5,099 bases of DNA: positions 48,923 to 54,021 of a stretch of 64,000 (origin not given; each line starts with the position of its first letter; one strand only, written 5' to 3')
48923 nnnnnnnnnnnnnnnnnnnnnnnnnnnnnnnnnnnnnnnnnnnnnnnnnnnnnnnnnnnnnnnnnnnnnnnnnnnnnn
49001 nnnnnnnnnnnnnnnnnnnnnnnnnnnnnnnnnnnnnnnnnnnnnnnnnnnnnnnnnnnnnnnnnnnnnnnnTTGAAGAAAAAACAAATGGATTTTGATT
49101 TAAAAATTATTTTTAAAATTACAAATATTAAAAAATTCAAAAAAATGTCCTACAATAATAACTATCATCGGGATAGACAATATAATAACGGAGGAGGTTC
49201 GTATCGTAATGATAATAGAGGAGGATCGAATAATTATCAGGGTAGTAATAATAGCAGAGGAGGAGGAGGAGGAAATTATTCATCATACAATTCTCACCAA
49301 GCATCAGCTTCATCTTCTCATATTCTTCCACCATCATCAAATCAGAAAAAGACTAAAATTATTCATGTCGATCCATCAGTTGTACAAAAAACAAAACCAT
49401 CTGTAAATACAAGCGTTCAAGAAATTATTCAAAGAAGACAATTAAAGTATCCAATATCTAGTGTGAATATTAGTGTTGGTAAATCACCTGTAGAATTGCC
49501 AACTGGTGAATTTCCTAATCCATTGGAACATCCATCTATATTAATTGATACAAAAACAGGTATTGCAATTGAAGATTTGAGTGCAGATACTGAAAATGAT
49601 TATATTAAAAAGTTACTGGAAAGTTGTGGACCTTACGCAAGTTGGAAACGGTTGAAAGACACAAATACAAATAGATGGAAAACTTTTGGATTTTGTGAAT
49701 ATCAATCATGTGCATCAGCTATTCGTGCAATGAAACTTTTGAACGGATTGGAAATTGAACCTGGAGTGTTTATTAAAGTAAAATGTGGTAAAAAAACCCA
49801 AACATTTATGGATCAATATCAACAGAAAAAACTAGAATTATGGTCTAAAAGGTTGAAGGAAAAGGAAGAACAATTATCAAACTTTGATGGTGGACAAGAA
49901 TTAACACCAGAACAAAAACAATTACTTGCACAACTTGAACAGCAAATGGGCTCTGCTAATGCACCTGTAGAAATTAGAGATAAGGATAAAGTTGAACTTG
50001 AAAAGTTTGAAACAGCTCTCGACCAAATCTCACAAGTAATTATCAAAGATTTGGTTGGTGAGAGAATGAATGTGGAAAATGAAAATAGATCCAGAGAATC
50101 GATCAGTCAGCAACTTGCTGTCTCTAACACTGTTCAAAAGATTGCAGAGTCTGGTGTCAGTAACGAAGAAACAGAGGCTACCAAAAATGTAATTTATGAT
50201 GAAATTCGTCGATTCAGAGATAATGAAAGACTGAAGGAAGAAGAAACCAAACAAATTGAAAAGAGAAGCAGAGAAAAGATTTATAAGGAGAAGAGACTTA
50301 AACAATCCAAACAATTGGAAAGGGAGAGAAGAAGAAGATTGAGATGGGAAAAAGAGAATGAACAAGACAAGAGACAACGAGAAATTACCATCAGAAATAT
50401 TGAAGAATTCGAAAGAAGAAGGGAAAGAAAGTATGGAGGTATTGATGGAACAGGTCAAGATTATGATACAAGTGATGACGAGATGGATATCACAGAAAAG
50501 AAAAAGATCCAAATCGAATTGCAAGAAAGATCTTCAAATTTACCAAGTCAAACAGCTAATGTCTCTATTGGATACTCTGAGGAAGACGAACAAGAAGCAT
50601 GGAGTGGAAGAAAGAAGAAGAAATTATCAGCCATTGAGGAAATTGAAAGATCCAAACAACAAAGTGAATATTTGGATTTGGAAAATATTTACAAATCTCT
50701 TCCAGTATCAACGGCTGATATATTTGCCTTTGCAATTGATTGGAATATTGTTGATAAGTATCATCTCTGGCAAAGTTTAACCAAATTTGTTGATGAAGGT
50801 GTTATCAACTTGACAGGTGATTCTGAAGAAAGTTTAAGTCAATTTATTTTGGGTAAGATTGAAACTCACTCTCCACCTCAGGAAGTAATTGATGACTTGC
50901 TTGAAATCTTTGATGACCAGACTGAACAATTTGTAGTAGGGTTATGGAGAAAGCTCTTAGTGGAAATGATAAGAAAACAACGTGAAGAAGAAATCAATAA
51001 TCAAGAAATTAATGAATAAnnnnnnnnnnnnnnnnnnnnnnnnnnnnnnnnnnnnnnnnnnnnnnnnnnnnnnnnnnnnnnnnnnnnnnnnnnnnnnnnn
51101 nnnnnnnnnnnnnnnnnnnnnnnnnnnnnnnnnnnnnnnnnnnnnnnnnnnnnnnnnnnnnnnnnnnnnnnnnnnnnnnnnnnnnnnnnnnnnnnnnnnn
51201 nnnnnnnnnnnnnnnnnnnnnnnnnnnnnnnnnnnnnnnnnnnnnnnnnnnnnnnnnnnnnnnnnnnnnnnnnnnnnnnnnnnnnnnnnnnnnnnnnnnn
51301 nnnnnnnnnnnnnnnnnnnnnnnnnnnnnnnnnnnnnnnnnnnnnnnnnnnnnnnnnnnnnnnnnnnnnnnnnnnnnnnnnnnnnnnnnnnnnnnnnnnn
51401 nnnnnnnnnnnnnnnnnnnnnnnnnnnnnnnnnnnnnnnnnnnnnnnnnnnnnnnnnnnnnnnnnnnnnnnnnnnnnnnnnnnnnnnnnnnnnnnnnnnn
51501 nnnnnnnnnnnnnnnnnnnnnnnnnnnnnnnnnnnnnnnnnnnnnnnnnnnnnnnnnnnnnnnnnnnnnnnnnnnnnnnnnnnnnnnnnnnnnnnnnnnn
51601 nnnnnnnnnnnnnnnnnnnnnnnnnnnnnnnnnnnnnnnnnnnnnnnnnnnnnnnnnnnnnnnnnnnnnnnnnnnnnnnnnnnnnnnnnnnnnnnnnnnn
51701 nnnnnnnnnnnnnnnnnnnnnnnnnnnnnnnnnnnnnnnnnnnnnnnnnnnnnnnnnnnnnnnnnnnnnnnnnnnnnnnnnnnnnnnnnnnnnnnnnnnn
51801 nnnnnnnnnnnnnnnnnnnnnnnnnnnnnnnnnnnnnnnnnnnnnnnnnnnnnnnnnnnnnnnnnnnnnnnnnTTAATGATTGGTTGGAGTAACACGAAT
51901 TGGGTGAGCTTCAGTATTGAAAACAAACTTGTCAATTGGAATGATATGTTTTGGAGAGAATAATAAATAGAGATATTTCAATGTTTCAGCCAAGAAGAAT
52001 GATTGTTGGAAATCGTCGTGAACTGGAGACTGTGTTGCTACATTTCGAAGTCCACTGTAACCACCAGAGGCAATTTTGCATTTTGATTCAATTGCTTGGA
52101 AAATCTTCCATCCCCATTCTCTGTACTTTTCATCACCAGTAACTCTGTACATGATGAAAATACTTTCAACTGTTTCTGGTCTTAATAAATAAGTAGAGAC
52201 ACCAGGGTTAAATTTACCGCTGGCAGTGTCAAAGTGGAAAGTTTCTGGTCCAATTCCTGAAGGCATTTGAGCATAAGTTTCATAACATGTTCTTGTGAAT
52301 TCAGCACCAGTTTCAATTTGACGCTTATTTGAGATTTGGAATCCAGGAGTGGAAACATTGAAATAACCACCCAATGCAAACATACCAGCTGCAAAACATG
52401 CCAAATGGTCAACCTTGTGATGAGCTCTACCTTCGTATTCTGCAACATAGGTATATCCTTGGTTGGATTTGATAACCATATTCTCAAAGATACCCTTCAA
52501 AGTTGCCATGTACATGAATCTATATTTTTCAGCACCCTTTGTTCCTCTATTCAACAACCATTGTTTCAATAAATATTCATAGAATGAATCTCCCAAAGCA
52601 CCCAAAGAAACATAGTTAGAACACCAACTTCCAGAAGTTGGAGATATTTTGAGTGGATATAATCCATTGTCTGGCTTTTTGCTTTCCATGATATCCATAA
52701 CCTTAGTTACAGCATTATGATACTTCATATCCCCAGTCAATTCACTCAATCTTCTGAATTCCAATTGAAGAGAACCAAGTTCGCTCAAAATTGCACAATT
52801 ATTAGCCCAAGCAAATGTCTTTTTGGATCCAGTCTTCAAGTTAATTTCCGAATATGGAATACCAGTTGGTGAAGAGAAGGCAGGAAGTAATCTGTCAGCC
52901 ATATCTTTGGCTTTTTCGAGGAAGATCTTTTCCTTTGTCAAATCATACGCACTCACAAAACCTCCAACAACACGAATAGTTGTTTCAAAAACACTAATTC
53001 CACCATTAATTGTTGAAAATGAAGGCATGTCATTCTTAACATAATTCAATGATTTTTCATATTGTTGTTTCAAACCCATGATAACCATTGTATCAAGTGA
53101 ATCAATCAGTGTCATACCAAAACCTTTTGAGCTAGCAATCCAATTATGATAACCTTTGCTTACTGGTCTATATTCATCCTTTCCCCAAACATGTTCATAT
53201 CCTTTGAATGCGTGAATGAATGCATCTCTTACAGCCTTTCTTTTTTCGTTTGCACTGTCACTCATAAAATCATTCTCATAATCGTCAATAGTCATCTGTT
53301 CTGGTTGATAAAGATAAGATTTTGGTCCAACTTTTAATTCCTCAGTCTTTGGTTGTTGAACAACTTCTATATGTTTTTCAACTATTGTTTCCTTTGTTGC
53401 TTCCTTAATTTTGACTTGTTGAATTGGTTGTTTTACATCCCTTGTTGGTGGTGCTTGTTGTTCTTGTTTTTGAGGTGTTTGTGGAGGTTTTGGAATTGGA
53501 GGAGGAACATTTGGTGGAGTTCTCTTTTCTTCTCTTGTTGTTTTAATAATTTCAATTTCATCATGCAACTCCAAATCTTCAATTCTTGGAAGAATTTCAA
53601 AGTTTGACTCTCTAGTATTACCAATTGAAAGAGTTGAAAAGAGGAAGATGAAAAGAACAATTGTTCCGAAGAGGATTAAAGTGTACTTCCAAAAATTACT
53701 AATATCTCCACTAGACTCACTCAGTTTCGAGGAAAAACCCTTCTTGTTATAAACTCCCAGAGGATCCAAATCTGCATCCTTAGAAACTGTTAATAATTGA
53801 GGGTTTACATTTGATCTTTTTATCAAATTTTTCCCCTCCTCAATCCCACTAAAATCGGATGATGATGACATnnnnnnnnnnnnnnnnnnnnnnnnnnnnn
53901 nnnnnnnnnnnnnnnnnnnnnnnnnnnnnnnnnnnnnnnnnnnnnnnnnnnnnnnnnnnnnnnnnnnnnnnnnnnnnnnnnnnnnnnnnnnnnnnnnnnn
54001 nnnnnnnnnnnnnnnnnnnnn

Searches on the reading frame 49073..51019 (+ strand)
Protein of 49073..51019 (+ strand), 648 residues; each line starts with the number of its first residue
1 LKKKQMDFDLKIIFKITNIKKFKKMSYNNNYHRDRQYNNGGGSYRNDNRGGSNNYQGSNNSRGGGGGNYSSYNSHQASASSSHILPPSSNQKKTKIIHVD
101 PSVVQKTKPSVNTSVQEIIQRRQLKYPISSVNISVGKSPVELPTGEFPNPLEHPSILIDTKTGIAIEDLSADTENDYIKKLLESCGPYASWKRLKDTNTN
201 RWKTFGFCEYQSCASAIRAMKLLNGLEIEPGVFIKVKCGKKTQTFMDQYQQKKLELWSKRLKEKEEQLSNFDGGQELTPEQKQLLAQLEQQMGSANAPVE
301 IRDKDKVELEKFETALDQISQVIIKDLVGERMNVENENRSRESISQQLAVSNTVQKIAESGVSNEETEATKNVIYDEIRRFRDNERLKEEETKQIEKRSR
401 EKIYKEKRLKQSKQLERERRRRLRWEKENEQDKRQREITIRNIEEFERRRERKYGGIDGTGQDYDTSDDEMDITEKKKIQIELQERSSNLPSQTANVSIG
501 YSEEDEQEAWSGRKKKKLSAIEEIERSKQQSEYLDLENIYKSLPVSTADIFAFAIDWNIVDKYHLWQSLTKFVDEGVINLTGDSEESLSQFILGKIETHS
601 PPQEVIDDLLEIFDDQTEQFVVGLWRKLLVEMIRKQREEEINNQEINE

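Call 33: search_protein_families(library=pfam, proteins=[window:49073-51019:+], max_evalue=0.001)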
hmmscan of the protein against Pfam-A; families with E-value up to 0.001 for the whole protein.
window:49073-51019:+ (648 aa): 2 families
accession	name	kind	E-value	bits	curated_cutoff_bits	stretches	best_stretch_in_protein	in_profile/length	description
PF00076.28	RRM_1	-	1e-08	35.3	20.7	1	165-228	2-64/70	RNA recognition motif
PF01480.22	PWI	-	4.3e-05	24.2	22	1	568-630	2-66/72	PWI domain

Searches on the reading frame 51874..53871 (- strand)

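Call 33: search_protein_families(library=pfam, proteins=[window:51874-53871:-], max_evalue=0.001)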
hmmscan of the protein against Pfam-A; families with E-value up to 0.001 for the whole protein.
window:51874-53871:- (665 aa): 1 family
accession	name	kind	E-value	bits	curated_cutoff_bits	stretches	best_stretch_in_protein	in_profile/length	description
PF01532.26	Glyco_hydro_47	-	2.7e-157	524.8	22.9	1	217-660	1-455/455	Glycosyl hydrolase family 47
